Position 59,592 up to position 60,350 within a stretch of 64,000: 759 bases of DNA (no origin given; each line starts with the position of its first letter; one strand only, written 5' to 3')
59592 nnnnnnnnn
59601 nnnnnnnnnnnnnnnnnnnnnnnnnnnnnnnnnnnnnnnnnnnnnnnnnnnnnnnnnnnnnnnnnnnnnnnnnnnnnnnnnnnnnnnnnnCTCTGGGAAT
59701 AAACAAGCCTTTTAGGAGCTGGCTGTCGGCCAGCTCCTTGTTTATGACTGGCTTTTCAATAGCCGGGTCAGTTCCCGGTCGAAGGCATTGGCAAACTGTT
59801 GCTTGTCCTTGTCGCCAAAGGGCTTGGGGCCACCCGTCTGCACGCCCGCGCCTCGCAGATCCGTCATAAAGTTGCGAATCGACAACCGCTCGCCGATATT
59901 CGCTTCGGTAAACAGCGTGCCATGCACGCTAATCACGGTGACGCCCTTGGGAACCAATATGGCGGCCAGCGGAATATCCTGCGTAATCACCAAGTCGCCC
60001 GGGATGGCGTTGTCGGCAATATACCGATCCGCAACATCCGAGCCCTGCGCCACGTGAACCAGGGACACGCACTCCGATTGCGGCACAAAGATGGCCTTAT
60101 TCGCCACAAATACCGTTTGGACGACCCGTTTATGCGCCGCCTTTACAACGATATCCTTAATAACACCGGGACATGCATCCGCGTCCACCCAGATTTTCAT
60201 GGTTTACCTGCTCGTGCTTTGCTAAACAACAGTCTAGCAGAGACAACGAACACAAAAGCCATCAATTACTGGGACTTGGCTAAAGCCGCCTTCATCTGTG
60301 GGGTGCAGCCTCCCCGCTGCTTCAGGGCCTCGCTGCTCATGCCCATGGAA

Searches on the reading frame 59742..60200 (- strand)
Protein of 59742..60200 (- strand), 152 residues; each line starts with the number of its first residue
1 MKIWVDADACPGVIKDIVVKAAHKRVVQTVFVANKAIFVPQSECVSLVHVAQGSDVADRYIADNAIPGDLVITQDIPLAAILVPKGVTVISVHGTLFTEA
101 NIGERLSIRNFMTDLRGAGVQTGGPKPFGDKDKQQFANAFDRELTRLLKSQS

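Call 97: search_protein_families(library=pfam, proteins=[window:59742-60200:-], max_evalue=0.001)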
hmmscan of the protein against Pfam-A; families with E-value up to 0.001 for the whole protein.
window:59742-60200:- (152 aa): 1 family
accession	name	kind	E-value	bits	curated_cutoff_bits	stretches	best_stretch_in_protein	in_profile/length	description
PF02639.20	DUF188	-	4e-45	153.1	24.3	1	17-145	1-129/130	Uncharacterized BCR, YaiI/YqxD family COG1671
